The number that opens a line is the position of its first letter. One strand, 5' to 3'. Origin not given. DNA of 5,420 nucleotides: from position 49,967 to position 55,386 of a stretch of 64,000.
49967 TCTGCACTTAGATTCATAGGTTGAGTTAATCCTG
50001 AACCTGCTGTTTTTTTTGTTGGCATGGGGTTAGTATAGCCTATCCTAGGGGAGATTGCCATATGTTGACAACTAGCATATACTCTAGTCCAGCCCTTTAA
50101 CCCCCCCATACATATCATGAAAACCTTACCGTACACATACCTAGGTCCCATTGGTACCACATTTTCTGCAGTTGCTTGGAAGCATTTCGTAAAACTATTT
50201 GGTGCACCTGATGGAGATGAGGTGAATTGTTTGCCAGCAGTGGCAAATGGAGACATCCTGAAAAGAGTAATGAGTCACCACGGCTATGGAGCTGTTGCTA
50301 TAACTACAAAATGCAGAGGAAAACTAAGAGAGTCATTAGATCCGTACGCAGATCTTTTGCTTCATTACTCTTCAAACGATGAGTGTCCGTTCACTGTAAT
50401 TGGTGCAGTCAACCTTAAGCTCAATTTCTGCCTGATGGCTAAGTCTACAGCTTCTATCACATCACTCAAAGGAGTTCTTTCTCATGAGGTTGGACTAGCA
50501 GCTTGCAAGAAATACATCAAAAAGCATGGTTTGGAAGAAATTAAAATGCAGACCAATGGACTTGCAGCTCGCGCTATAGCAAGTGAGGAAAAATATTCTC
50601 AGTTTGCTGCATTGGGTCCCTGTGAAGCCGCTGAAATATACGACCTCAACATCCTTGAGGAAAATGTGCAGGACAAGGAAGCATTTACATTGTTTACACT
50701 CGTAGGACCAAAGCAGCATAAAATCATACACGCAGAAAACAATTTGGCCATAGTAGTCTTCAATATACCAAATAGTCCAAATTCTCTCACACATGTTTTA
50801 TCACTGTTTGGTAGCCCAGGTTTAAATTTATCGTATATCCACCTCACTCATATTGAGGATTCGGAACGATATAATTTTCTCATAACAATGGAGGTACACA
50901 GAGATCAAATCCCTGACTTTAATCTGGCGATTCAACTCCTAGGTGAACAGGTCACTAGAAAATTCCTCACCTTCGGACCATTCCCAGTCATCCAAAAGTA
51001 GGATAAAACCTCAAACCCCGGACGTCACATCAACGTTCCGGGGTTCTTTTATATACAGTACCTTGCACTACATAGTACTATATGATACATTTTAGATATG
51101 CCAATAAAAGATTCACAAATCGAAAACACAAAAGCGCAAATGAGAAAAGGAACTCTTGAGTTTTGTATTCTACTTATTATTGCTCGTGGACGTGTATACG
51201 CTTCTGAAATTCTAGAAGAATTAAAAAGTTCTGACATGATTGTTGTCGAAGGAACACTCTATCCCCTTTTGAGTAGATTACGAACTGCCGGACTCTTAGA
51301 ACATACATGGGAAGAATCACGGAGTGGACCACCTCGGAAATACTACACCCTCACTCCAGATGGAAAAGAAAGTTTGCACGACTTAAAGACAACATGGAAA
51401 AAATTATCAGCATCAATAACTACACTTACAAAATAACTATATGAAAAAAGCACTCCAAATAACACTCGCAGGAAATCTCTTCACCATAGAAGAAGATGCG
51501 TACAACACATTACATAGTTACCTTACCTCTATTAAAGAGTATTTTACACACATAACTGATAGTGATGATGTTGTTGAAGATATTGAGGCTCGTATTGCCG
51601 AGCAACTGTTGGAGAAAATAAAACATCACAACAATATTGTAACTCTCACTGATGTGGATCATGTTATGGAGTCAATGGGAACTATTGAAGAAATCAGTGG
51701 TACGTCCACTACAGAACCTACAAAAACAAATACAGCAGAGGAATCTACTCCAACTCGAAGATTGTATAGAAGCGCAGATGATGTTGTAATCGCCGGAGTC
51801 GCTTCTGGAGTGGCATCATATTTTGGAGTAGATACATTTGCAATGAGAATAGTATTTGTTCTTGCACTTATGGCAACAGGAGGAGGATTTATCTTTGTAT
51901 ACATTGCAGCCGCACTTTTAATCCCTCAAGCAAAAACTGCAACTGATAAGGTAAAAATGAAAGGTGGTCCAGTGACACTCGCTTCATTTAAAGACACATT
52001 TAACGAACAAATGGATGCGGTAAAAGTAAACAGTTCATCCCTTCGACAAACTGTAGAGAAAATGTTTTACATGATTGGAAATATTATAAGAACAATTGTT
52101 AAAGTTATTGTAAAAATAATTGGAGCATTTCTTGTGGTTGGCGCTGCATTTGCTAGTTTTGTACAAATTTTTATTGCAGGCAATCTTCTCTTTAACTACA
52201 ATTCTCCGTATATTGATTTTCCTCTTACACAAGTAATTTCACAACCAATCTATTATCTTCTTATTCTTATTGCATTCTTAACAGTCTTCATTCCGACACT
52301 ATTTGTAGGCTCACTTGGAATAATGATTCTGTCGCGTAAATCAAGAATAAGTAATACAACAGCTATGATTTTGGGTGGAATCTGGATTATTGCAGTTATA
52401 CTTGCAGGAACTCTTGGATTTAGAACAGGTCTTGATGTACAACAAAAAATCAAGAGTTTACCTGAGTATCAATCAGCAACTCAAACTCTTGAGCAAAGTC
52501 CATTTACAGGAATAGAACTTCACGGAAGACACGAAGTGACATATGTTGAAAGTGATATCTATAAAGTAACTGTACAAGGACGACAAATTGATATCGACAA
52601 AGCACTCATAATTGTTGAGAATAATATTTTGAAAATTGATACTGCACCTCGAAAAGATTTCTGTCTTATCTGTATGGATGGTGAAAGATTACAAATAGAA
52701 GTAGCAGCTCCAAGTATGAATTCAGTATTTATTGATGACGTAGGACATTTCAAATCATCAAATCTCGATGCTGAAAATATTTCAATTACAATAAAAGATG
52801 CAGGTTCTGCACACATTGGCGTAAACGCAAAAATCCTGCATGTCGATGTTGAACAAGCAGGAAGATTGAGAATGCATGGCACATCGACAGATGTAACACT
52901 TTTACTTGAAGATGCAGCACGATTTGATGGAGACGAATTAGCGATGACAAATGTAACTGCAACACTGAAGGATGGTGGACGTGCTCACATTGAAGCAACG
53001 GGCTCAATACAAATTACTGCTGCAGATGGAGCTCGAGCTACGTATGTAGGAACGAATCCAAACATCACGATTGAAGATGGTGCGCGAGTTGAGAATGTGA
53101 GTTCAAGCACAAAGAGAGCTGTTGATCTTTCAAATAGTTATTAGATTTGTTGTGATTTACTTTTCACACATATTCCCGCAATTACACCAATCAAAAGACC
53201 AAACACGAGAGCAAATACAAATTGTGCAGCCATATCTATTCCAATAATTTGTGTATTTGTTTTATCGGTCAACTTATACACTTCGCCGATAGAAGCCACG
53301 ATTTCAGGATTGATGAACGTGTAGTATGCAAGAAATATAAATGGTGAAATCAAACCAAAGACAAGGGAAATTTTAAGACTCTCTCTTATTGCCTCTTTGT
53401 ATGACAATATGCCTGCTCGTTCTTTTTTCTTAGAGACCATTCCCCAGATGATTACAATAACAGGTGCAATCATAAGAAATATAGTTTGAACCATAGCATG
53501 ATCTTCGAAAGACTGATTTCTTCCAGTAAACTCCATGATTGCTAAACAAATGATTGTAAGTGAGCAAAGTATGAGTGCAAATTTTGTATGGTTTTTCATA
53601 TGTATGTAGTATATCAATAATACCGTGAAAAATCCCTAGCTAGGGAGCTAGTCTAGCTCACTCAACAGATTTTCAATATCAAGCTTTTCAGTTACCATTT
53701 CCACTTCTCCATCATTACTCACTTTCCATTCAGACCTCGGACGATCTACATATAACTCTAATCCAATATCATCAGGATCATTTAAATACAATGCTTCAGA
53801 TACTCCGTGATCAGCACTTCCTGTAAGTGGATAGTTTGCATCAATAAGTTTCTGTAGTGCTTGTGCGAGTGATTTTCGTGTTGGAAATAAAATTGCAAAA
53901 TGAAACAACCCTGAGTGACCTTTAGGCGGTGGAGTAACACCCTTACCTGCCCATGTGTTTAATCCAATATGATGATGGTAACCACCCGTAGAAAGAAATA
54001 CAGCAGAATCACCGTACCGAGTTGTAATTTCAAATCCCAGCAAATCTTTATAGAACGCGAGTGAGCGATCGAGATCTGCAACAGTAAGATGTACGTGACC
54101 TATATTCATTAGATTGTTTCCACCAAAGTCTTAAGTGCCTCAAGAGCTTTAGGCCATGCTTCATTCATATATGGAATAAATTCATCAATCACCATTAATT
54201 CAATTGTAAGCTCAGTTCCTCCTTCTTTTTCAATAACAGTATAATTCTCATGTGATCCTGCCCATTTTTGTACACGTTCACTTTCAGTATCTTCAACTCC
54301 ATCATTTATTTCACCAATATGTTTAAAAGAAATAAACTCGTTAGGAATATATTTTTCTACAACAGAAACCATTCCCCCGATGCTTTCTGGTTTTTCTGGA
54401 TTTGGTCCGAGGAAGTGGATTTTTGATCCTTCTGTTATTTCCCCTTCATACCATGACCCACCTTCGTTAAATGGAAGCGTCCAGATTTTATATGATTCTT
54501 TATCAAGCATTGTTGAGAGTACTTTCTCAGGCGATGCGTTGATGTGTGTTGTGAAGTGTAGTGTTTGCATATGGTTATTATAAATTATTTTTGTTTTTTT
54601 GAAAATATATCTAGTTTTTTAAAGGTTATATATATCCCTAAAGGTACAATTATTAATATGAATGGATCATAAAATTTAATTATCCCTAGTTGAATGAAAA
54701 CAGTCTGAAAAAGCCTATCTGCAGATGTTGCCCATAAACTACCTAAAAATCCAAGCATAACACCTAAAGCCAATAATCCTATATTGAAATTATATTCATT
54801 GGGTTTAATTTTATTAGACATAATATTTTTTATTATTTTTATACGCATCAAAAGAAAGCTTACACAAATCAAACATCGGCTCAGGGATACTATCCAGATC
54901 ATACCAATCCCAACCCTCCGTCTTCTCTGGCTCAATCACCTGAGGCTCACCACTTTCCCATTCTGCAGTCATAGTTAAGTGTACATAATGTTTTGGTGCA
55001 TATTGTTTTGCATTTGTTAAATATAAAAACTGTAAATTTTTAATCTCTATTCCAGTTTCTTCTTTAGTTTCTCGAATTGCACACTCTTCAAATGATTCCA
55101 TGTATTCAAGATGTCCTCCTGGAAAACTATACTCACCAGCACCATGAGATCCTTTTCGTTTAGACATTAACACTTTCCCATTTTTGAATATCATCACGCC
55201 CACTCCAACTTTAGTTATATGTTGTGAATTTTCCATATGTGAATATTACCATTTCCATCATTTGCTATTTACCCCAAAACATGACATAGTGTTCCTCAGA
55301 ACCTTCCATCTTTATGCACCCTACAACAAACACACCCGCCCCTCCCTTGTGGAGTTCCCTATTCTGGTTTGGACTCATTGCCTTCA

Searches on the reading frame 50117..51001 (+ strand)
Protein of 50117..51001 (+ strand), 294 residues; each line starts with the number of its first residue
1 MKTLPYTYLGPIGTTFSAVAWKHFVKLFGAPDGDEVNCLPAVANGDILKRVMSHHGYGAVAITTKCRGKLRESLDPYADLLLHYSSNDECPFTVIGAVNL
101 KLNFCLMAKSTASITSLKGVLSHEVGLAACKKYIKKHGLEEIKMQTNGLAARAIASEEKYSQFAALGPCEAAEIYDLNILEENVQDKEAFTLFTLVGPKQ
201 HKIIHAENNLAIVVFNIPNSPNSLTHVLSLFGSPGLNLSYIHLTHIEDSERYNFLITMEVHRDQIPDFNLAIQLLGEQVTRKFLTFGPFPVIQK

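Call 59: search_protein_families(library=pfam, proteins=[window:50117-51001:+], max_evalue=0.001)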
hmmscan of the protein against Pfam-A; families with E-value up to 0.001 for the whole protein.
window:50117-51001:+ (294 aa): 1 family
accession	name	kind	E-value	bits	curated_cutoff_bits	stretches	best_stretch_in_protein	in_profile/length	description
PF00800.23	PDT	-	4.8e-25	88.9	25.2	1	8-199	3-179/181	Prephenate dehydratase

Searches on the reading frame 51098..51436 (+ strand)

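Call 59: search_protein_families(library=pfam, proteins=[window:51098-51436:+], max_evalue=0.001)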
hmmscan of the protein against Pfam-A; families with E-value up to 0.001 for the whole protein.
window:51098-51436:+ (112 aa): 1 family
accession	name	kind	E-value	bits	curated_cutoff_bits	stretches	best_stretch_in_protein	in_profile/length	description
PF03551.20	PadR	-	4.6e-20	71.8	27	1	24-94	1-74/75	Transcriptional regulator PadR-like family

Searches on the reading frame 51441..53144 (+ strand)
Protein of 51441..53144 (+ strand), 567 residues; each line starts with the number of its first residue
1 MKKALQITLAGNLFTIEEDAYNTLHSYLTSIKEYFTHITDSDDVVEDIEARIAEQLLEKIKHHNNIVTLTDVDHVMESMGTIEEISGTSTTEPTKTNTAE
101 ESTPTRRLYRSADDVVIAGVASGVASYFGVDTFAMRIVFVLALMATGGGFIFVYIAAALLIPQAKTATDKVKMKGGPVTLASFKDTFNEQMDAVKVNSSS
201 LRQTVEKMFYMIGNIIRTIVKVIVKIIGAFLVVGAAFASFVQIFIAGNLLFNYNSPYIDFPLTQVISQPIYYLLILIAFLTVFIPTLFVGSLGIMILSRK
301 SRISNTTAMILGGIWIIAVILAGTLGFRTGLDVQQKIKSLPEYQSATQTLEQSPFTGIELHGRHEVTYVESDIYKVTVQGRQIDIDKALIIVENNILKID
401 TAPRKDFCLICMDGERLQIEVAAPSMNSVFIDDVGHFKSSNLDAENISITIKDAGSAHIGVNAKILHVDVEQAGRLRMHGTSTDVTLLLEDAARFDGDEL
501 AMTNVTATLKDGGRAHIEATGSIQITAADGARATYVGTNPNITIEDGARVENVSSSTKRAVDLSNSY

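Call 59: search_protein_families(library=pfam, proteins=[window:51441-53144:+], max_evalue=0.001)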
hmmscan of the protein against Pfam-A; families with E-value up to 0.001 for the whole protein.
window:51441-53144:+ (567 aa): 3 families
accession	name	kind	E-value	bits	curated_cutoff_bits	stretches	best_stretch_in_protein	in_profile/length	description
PF10988.14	DUF2807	-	1.6e-23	83.8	24.2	1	354-538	1-180/181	Putative auto-transporter adhesin, head GIN domain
PF04024.17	PspC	-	6.9e-18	64.7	25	1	106-164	1-58/58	PspC domain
PF22571.1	LiaI-LiaF-TM_PspC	-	8.3e-18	64.9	27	1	199-331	6-140/142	PspC transmembrane region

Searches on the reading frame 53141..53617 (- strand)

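Call 59: search_protein_families(library=pfam, proteins=[window:53141-53617:-], max_evalue=0.001)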
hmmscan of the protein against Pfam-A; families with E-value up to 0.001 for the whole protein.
window:53141-53617:- (158 aa): 1 family
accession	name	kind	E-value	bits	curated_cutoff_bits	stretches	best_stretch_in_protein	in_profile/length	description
PF13858.11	DUF4199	-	8.3e-12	46.3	32.3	1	12-152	1-164/165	Protein of unknown function (DUF4199)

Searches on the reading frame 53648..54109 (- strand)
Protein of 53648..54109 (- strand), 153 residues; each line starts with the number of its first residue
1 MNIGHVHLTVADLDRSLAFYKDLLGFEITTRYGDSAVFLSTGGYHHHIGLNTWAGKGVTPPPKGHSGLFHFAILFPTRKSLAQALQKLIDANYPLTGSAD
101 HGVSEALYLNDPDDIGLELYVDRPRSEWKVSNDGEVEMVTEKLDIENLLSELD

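Call 59: search_protein_families(library=pfam, proteins=[window:53648-54109:-], max_evalue=0.001)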
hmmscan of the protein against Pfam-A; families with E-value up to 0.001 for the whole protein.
window:53648-54109:- (153 aa): 3 families
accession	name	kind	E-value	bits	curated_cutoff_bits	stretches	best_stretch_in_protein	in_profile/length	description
PF00903.31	Glyoxalase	-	3.6e-15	56.9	20.6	1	3-119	2-121/121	Glyoxalase/Bleomycin resistance protein/Dioxygenase superfamily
PF22677.2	Ble-like_N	-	6e-08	32.8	24.5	1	5-38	4-37/41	Bleomycin resistance protein-like N-terminal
PF13669.12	Glyoxalase_4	-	0.0004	21.1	27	0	5-98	2-96/109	Glyoxalase/Bleomycin resistance protein/Dioxygenase superfamily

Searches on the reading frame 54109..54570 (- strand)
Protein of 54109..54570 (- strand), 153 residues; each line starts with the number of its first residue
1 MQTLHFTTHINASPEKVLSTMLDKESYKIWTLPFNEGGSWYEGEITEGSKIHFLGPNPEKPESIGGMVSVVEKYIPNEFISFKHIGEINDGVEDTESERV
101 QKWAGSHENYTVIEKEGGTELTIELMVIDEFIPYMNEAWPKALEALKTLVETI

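Call 59: search_protein_families(library=pfam, proteins=[window:54109-54570:-], max_evalue=0.001)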
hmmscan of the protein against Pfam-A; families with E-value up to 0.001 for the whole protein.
window:54109-54570:- (153 aa): 1 family
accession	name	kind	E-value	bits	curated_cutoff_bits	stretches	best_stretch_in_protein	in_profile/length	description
PF08327.17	AHSA1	-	2.9e-05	24.7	22.1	1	11-151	1-125/125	Activator of Hsp90 ATPase homolog 1-like protein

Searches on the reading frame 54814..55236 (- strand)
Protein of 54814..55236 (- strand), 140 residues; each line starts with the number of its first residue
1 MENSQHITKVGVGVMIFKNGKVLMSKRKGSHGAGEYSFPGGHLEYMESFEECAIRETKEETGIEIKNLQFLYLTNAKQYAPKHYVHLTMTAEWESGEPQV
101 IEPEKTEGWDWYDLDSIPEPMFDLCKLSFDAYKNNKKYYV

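Call 59: search_protein_families(library=pfam, proteins=[window:54814-55236:-], max_evalue=0.001)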
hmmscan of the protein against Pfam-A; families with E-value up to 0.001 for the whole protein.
window:54814-55236:- (140 aa): 2 families
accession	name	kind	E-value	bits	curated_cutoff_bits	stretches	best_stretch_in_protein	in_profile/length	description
PF00293.34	NUDIX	-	3.4e-23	82.6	21.1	1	9-119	3-120/134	NUDIX domain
PF14815.12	NUDIX_4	-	1.8e-07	31.4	35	1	14-118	4-99/113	NUDIX domain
